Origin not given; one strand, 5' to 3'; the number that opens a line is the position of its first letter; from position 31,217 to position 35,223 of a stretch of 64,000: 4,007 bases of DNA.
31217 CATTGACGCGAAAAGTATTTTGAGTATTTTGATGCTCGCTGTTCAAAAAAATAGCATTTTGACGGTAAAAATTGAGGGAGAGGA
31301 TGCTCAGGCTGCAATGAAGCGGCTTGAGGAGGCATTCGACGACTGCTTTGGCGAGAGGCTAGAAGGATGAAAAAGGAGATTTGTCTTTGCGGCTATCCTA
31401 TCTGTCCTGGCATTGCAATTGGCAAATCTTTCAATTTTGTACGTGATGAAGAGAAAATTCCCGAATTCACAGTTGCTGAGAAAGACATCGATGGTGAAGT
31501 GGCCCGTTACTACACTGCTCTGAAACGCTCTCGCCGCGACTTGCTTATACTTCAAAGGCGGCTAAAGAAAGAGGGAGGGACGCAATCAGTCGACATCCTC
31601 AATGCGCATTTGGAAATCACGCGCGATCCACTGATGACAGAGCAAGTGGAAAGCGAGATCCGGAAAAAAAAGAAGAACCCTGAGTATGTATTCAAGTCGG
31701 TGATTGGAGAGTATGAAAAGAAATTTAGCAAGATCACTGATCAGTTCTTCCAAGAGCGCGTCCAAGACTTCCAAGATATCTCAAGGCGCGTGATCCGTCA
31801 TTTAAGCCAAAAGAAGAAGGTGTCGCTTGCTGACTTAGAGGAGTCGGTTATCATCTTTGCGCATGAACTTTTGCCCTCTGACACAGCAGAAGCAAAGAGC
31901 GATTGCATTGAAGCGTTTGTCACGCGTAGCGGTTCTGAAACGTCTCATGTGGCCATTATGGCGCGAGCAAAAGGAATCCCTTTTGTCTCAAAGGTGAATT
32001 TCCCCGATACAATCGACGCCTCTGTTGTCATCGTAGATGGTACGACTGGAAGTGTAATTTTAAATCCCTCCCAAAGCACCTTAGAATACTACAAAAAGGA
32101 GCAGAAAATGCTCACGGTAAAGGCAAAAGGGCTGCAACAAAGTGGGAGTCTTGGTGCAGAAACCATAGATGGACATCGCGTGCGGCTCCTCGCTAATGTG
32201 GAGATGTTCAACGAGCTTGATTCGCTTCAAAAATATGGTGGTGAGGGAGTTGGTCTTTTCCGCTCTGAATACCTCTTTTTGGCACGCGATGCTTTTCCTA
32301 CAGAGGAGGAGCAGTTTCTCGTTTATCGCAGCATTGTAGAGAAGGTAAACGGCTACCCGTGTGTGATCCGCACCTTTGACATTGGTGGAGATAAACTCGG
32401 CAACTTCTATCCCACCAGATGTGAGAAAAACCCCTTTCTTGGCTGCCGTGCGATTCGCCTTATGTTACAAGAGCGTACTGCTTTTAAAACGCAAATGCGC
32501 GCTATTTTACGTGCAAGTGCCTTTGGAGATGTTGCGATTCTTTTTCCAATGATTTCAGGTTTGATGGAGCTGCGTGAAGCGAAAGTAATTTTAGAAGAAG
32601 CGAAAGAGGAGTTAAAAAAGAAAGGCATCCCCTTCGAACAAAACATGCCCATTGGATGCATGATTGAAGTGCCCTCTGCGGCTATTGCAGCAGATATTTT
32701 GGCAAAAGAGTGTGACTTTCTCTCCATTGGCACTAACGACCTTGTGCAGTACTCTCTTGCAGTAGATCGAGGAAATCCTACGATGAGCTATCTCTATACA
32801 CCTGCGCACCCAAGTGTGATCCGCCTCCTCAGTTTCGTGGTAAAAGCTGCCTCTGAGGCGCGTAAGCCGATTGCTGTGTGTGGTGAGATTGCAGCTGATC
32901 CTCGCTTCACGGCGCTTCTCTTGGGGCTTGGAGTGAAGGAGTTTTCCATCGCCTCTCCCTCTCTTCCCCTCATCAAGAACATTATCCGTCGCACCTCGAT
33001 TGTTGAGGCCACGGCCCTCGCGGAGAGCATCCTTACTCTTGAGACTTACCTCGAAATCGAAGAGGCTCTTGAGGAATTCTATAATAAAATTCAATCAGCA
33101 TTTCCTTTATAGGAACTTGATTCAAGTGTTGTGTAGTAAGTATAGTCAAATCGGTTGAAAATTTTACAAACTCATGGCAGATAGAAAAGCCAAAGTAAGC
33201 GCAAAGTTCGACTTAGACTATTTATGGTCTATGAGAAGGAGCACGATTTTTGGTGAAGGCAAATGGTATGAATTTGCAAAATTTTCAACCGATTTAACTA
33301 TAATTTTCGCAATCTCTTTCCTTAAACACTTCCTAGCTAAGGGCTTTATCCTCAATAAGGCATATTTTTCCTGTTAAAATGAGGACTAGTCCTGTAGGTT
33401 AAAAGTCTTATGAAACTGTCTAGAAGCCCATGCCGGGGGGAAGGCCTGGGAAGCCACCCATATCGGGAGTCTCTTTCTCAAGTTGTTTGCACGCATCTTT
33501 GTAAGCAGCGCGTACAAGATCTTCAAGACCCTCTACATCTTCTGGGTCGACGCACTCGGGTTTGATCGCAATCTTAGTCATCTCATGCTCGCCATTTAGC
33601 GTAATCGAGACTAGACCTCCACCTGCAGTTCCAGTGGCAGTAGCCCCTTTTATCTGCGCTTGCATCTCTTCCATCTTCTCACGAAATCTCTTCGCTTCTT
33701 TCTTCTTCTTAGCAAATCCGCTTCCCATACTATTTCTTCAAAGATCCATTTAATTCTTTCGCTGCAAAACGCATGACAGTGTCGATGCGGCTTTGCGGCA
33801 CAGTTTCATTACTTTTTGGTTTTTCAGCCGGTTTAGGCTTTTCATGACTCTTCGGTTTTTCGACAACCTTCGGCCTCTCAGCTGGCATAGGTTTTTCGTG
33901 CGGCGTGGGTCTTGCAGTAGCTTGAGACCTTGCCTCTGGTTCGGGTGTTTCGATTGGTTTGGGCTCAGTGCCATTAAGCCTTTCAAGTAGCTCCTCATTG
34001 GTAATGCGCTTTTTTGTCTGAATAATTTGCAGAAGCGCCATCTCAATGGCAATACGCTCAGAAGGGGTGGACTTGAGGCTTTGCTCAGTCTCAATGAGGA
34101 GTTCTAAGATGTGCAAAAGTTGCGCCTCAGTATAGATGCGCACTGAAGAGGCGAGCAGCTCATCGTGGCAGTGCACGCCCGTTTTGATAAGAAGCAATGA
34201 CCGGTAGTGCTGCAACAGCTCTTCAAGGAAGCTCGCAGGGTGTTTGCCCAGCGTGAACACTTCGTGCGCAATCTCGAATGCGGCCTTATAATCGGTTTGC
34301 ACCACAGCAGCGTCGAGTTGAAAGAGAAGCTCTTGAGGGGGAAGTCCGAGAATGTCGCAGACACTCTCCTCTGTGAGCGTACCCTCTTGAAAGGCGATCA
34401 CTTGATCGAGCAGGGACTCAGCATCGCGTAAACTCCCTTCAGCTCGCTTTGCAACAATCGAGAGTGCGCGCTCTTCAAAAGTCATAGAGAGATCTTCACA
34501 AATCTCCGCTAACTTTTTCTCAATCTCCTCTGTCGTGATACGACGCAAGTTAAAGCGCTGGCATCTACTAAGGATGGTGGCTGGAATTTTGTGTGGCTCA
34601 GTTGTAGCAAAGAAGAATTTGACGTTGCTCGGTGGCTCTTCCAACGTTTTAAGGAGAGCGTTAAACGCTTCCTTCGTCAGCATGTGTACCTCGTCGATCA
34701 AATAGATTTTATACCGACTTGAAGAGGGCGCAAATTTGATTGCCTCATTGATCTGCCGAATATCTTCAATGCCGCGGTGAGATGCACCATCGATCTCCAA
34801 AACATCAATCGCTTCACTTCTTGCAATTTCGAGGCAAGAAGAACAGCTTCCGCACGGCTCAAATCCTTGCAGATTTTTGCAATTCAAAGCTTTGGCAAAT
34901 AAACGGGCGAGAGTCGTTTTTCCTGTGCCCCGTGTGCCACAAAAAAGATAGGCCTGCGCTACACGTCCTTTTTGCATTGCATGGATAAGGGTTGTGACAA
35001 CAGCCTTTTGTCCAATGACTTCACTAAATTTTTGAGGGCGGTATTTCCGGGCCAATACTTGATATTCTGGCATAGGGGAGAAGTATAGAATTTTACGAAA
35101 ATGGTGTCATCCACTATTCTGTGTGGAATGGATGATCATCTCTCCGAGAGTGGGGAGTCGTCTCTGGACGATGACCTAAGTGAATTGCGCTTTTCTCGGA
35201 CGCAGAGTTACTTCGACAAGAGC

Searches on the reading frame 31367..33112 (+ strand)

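Call 100: search_protein_families(library=pfam, proteins=[window:31367-33112:+], max_evalue=0.0001)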
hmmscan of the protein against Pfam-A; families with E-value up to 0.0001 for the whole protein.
window:31367-33112:+ (581 aa): 3 families
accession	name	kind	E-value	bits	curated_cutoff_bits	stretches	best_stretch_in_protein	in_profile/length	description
PF02896.24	PEP-utilizers_C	-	5.2e-100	334.8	22.8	1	256-543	4-291/293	PEP-utilising enzyme, PEP-binding domain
PF05524.18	PEP-utilisers_N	-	3e-23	82.7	24.4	1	9-131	2-121/121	PEP-utilising enzyme, N-terminal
PF00391.29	PEP-utilizers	-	1.6e-16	60.1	23.1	1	158-228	2-72/72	PEP-utilising enzyme, mobile domain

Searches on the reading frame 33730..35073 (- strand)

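Call 100: search_protein_families(library=pfam, proteins=[window:33730-35073:-], max_evalue=0.0001)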
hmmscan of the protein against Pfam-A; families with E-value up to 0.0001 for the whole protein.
window:33730-35073:- (447 aa): 10 families
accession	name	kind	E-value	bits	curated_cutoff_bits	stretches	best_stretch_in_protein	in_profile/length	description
PF13177.12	DNA_pol3_delta2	-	1.9e-44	151.9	27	1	21-179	1-160/161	DNA polymerase III, delta subunit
PF00004.35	AAA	-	7.4e-15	56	21.2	1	43-174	2-126/131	ATPase family associated with various cellular activities (AAA)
PF22608.2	DNAX_ATPase_lid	-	3.4e-14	52.8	27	1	183-230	1-48/49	DNA polymerase III clamp loader subunit, ATPase lid domain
PF12169.13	DNA_pol3_gamma3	-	1.6e-11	44.6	24.4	1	233-366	1-143/143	DNA polymerase III subunits gamma and tau domain III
PF13401.12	AAA_22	-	1.8e-07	32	27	1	39-158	5-123/130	AAA domain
PF07728.20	AAA_5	-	1e-06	29.2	22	0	43-146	3-92/139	AAA domain (dynein-related subfamily)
PF05496.18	RuvB_N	-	1.9e-06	28.2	27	1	12-66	2-60/159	Holliday junction DNA helicase RuvB P-loop domain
PF21694.2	DNA_pol3_delta_C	-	3.7e-06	27.4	27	0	307-350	77-121/121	DNA polymerase III delta subunit, C-terminal domain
PF13173.12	AAA_14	-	3.3e-05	24.3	27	1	41-160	4-100/129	AAA domain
PF06068.19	TIP49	-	3.7e-05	23.5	23.8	0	21-68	28-78/347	TIP49 P-loop domain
